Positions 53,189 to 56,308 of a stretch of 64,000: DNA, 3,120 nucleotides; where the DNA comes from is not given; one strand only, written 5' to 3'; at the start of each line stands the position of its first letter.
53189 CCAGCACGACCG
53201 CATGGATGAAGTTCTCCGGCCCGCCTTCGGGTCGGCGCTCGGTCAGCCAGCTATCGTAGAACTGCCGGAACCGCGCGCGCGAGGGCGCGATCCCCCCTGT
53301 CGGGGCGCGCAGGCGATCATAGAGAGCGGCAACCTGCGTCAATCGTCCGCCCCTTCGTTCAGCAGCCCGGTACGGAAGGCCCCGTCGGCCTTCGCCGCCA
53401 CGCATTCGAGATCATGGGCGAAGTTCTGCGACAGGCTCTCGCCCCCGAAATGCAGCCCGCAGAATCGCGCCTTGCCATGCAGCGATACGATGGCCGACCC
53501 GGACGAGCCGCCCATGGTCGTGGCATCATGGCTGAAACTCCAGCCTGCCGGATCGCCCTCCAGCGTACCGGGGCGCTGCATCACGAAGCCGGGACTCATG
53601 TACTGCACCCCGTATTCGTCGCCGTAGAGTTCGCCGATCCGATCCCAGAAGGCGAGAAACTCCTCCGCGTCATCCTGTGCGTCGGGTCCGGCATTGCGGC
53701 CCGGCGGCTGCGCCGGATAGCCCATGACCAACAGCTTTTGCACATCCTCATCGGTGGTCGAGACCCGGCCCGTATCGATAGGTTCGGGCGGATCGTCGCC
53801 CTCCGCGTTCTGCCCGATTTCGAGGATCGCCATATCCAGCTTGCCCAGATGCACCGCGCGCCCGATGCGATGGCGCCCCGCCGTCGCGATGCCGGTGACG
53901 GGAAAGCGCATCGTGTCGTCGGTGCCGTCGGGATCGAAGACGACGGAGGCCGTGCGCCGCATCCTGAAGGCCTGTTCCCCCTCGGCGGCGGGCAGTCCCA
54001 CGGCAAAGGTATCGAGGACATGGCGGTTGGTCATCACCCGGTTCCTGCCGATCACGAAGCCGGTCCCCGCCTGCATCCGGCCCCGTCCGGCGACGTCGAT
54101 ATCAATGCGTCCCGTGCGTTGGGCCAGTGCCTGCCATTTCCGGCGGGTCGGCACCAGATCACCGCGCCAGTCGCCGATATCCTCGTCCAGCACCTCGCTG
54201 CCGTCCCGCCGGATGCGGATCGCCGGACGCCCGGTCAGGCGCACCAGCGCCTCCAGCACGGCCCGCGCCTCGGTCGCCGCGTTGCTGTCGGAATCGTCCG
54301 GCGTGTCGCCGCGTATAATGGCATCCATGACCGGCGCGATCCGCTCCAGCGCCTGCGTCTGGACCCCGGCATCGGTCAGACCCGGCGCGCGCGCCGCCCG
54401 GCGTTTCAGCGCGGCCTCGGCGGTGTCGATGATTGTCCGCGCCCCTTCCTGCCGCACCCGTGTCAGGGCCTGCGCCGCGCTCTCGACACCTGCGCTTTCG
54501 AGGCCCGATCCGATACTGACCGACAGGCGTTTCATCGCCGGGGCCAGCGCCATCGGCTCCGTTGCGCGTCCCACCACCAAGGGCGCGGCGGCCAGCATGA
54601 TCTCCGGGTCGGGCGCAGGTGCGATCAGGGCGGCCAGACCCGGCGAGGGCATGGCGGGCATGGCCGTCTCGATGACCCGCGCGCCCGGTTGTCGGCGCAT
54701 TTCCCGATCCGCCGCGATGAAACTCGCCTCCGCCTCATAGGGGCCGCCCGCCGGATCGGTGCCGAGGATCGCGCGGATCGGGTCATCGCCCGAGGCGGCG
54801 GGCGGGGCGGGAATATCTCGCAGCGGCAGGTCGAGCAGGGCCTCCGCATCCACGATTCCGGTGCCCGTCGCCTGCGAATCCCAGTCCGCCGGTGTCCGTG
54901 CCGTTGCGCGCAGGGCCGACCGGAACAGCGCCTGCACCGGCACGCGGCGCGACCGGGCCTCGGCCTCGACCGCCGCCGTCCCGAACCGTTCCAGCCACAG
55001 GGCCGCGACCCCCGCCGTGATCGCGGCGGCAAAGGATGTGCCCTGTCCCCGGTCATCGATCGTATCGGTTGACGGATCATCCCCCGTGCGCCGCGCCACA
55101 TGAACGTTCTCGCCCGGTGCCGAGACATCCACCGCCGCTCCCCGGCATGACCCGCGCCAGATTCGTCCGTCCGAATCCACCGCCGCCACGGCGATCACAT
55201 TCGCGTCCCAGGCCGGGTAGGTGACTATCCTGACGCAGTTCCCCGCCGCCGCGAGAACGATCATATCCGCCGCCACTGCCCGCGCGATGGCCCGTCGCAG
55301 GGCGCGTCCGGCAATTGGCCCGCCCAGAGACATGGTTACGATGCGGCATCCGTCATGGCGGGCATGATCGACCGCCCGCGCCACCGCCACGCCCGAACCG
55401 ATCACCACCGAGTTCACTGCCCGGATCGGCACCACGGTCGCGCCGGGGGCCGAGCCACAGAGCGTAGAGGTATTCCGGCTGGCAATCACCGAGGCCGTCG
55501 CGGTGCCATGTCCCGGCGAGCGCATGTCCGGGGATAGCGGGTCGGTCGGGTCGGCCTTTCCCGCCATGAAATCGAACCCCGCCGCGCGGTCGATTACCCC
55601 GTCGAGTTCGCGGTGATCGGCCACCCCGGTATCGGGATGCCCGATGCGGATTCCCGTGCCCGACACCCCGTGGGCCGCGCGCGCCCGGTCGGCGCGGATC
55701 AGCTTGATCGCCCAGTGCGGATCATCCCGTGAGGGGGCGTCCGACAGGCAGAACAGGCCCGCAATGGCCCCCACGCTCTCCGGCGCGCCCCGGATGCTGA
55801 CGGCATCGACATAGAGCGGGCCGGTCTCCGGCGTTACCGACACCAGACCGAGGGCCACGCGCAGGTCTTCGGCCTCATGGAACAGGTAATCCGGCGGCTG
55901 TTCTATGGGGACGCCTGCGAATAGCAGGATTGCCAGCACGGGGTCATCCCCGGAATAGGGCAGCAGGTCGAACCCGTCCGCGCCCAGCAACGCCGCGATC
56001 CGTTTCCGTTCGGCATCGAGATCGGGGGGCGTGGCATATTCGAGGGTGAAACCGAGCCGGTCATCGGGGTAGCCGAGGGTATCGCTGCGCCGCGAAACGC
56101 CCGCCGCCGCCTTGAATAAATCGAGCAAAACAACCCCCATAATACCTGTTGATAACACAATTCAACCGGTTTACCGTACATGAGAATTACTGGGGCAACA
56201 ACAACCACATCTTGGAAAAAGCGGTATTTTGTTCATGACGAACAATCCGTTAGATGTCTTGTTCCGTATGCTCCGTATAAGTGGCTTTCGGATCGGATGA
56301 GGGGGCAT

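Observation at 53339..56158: Single polypeptide fusing a subtilisin-type S8 peptidase to a chymotrypsin-fold protease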

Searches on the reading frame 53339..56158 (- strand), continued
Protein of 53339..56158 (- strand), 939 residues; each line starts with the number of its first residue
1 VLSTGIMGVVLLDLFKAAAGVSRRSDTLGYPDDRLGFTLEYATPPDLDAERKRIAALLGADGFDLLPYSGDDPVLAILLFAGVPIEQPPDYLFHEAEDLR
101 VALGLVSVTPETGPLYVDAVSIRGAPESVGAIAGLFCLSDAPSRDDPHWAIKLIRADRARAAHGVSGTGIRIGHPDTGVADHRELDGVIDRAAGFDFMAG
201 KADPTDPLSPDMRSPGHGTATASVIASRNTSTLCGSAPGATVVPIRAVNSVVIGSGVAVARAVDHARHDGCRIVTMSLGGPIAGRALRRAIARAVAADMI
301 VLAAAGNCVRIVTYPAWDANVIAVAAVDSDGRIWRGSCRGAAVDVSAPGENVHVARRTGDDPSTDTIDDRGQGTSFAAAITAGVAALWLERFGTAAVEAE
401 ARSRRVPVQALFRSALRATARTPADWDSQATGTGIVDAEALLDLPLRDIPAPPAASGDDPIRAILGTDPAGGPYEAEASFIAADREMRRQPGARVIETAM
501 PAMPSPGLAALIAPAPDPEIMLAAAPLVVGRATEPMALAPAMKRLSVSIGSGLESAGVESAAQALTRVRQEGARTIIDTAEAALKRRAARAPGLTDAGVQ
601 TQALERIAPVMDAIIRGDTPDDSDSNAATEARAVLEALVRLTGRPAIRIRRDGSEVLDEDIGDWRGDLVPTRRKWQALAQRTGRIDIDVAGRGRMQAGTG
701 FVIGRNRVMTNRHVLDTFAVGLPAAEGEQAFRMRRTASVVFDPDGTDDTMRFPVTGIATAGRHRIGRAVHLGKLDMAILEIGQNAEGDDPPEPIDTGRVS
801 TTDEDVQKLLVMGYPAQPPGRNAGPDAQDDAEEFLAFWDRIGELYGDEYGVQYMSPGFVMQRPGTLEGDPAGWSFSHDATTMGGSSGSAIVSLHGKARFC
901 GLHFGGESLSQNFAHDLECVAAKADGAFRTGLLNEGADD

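Call 60: search_dna_similar(query=P0001, collection=plasmids, mode=protein, max_rows=25, max_evalue=1e-20)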
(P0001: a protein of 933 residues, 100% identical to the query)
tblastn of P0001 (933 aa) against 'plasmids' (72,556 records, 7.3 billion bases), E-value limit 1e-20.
Records with a match: 15; places in all: 15; records where one place covers at least 80% of the query: 14.
Best place of each record, by identity: <60% 15.
By first word of the organism name: Rhizobium 10; Sinorhizobium 2; Ruegeria 1; Polaromonas 1; Paracoccus 1.
By predicted mobility (MOB-suite, as given by PLSDB): conjugative 13; non-mobilizable 2.
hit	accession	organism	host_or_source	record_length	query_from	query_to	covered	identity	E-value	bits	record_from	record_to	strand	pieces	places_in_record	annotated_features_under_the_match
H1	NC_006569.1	Ruegeria pomeroyi DSS-3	-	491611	5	928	99%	50.4%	0e+0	723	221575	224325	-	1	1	S8 family serine peptidase | hypothetical protein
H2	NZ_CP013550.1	Rhizobium phaseoli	Phaseolus vulgaris,Whole ...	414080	3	914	98%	39.1%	3e-123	420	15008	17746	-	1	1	S8 family serine peptidase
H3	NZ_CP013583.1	Rhizobium phaseoli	Phaseolus vulgaris,Whole ...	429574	3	914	98%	39.1%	3e-123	420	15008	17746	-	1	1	S8 family serine peptidase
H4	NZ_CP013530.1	Rhizobium phaseoli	Phaseolus vulgaris,Whole ...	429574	3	914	98%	39.1%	3e-123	420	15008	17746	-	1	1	S8 family serine peptidase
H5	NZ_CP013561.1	Rhizobium phaseoli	Phaseolus vulgaris,Whole ...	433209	3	914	98%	39.1%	3e-123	420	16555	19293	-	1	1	S8 family serine peptidase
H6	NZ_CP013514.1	Rhizobium sp. N1314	Phaseolus vulgaris,Whole ...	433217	3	914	98%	39.1%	3e-123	420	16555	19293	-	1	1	S8 family serine peptidase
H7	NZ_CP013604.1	Rhizobium sp. N731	Phaseolus vulgaris,Whole ...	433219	3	914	98%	39.1%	3e-123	420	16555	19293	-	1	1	S8 family serine peptidase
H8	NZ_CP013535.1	Rhizobium phaseoli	Phaseolus vulgaris,Whole ...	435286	3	914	98%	39.1%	3e-123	420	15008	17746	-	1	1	S8 family serine peptidase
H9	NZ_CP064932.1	Rhizobium phaseoli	Phaseolus vulgaris,single cell,soil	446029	3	914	98%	39.1%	3e-123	420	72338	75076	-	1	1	S8 family serine peptidase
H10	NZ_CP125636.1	Rhizobium leguminosarum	Phaseolus vulgaris,Pure culture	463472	3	914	98%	39.1%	3e-123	420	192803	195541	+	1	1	S8 family serine peptidase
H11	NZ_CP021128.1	Rhizobium sp. Kim5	Phaseolus vulgaris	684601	3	914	98%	39.1%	3e-123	420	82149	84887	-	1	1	S8 family serine peptidase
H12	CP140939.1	Sinorhizobium meliloti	Medicago lupulina,whole organism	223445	6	918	98%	38.0%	6e-119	408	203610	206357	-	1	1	S8 family serine peptidase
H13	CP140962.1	Sinorhizobium meliloti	Medicago lupulina,whole organism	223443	6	918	98%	38.0%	6e-119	408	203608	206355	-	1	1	S8 family serine peptidase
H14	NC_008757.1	Polaromonas naphthalenivorans CJ2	-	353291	82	911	89%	36.0%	1e-86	312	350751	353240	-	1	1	none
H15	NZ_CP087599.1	Paracoccus sp. MA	cell culture,soil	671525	86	432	37%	35.3%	3e-23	114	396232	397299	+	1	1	S8 family serine peptidase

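Call 62: get_annotated_region(hit=H1, flank=9000)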
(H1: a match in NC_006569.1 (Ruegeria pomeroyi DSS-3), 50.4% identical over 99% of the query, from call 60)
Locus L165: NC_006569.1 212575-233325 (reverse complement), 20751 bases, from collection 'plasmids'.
description: Ruegeria pomeroyi DSS-3 megaplasmid, complete sequence
organism: Ruegeria pomeroyi DSS-3 (NCBI taxid 246200)
taxonomy: Bacteria; Pseudomonadota; Alphaproteobacteria; Rhodobacterales; Roseobacteraceae; Ruegeria; Ruegeria pomeroyi; Ruegeria pomeroyi DSS-3
host: -; source: -; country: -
typing (MOB-suite, as given by PLSDB): non-mobilizable; replicon rep_cluster_95
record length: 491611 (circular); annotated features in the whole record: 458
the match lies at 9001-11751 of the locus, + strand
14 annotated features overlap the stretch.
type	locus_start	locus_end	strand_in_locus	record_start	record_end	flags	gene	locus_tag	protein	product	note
CDS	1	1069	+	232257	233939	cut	-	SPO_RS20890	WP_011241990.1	Na/Pi cotransporter family protein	GO:0044341 - sodium-dependent phosphate transport [Evidence IEA]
CDS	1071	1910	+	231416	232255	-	-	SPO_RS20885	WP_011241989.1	EamA family transporter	-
CDS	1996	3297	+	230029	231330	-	-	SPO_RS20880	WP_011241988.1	FAD-binding oxidoreductase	-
CDS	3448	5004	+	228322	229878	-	-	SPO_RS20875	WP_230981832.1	FAD-binding oxidoreductase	-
CDS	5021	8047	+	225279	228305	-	-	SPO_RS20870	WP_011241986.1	adenylate/guanylate cyclase domain-containing protein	-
CDS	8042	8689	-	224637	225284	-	-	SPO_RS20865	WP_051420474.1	Crp/Fnr family transcriptional regulator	GO:0006355 - regulation of DNA-templated transcription [Evidence IEA]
CDS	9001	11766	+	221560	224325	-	-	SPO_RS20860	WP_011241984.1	S8 family serine peptidase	GO:0006508 - proteolysis [Evidence IEA]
CDS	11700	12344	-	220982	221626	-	-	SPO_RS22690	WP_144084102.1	hypothetical protein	-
CDS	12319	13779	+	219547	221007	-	-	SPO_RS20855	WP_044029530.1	trypsin-like peptidase domain-containing protein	-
CDS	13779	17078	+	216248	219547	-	-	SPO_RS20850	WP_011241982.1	hypothetical protein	-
CDS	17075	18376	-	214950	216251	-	hisD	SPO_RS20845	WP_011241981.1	histidinol dehydrogenase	GO:0000105 - histidine biosynthetic process [Evidence IEA]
CDS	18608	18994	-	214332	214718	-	-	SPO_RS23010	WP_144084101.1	hypothetical protein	-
CDS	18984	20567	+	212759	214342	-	-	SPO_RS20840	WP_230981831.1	multiheme c-type cytochrome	-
CDS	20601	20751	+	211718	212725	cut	haoB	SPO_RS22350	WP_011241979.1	hydroxylamine oxidation protein HaoB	-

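Call 93: search_solved_structures(query=L079:12460-14562:+, max_evalue=0.01)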
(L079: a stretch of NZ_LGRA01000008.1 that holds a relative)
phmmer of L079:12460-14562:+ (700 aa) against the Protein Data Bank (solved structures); distinct sequences matched with E-value up to 0.01: 1.
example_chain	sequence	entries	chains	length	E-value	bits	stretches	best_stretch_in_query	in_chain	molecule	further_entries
8ss1_A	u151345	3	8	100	4e-59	203.9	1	19-117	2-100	Serine protease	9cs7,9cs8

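Call 100: search_protein_families(library=pfam, proteins=[L079:9023-12448:+, L079:12460-14562:+, L079:14567-17875:+], max_evalue=0.01)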
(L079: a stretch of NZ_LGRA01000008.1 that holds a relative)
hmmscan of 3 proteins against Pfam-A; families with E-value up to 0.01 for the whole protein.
L079:9023-12448:+ (1141 aa): 2 families
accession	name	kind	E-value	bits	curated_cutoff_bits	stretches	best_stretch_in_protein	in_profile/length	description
PF00082.27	Peptidase_S8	-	1.3e-28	100.6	21.8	1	355-601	1-273/288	Subtilase family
PF13365.12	Trypsin_2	-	9.6e-08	33.3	27.6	1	910-1104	1-139/144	Trypsin-like peptidase domain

L079:12460-14562:+ (700 aa): 4 families
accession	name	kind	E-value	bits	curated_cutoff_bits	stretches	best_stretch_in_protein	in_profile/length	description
PF13365.12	Trypsin_2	-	1.3e-15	58.8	27.6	1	159-332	1-144/144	Trypsin-like peptidase domain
PF13401.12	AAA_22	-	1.1e-05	26.1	27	1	458-512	5-57/130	AAA domain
PF13191.12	AAA_16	-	4.7e-05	24.4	32.6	1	441-558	8-139/167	AAA ATPase domain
PF24883.2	NPHP3_N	-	0.0079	16.8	24.8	0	439-487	6-51/164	Nephrocystin 3, N-terminal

L079:14567-17875:+ (1102 aa): 1 family
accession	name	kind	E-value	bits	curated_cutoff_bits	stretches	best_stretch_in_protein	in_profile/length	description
PF13191.12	AAA_16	-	5.5e-06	27.4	32.6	1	197-384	2-143/167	AAA ATPase domain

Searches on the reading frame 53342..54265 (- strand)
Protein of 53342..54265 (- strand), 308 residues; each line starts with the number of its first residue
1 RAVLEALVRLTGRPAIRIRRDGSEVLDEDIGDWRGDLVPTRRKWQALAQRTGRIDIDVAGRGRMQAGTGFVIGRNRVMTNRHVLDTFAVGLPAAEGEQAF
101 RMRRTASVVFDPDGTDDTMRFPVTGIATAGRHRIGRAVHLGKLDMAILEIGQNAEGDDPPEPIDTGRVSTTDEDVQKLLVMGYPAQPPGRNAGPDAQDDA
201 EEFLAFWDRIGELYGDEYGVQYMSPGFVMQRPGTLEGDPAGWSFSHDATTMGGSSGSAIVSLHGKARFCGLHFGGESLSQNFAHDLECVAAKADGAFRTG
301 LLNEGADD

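Call 78: search_solved_structures(query=window:53342-54265:-, max_evalue=10, show_alignments=3)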
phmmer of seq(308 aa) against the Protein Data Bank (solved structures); distinct sequences matched with E-value up to 10: 29.
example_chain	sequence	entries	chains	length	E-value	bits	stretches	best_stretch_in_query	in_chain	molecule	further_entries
4jcn_A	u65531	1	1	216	8.8e-07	31.8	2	241-279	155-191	Glutamyl endopeptidase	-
6tya_A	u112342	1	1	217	1.1e-06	31.4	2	241-278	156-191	Glutamyl endopeptidase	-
6u1b_A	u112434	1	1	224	1.2e-06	31.4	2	241-278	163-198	Glutamyl endopeptidase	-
6q12_A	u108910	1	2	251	1.5e-06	31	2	241-279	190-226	Glutamyl endopeptidase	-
6pym_A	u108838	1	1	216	2.2e-06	30.5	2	62-85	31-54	Glutamyl endopeptidase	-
6q24_A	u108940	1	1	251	2.9e-06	30.1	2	61-85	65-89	Glutamyl endopeptidase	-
2vid_A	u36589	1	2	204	0.00071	22.2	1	63-90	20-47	SERINE PROTEASE SPLB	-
4k1s_A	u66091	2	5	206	0.00073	22.2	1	63-90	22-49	Serine protease SplB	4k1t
5mm8_A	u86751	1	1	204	0.00087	21.9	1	64-90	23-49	Serine protease SplE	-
6yv6_A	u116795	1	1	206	0.0012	21.4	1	63-90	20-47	Serine protease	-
6yv5_A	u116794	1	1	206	0.0013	21.4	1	63-90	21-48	Serine protease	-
1wcz_A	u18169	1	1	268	0.0076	18.9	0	241-277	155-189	Glutamyl endopeptidase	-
1qy6_A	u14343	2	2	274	0.0083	18.7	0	241-277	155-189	serine protease | V8 protease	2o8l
9s74_A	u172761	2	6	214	0.0091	18.6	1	62-86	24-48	JSNZ extracellular serine protease Jep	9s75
4ink_A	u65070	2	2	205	0.023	17.3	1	60-90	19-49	Serine protease SplD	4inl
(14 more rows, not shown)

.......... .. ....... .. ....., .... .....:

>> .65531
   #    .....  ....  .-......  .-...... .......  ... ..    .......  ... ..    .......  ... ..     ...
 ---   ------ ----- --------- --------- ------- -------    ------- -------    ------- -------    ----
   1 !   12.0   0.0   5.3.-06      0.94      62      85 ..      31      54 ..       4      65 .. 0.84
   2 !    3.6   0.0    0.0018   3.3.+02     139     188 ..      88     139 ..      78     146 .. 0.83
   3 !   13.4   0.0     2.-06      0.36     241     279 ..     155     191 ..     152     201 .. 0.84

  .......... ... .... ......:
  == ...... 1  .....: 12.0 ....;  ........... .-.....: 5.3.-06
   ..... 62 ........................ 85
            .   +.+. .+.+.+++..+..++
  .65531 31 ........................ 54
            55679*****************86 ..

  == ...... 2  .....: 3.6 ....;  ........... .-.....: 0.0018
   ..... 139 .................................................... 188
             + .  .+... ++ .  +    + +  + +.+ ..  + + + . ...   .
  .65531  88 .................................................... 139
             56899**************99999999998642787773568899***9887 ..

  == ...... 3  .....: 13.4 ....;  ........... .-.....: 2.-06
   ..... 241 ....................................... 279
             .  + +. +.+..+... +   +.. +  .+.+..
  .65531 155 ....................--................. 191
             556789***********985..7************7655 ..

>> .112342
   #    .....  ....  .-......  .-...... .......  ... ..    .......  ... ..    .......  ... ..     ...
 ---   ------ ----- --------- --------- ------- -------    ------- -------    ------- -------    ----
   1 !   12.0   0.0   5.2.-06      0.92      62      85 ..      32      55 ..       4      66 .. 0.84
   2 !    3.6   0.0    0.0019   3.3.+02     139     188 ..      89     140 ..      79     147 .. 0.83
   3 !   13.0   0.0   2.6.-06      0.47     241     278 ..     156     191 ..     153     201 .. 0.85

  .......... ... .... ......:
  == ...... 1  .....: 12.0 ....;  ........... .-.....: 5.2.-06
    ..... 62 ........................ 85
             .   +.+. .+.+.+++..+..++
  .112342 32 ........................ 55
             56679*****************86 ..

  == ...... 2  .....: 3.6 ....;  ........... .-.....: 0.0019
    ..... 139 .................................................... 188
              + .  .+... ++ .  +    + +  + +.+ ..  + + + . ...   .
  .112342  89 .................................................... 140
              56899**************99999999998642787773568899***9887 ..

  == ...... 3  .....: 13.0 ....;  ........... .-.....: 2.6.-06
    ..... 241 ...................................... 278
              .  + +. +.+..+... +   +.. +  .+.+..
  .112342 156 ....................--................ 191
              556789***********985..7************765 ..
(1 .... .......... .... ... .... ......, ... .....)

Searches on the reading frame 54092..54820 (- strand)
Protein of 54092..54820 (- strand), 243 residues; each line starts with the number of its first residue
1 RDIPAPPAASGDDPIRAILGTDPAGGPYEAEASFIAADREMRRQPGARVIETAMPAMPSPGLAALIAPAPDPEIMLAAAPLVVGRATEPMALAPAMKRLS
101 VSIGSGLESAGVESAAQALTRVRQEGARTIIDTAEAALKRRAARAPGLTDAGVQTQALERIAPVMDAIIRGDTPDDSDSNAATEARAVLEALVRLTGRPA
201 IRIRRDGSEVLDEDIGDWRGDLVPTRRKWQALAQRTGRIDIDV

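Call 54: search_protein_families(library=pfam, proteins=[window:54092-54820:-], max_evalue=10)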
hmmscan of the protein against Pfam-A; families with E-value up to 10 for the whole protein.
seq(243 aa): 1 family
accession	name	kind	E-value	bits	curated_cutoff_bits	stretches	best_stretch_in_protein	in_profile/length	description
PF01135.25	PCMT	-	0.12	12.6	20.3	1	78-144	57-124/210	Protein-L-isoaspartate(D-aspartate) O-methyltransferase (PCMT)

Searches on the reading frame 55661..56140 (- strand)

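Call 54: search_protein_families(library=pfam, proteins=[window:55661-56140:-], max_evalue=10)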
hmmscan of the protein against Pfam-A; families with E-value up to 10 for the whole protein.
seq(160 aa): 1 family
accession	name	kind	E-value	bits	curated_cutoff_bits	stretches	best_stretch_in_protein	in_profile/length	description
PF05690.20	ThiG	-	0.21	11.3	23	1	47-71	114-138/247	Thiazole biosynthesis protein ThiG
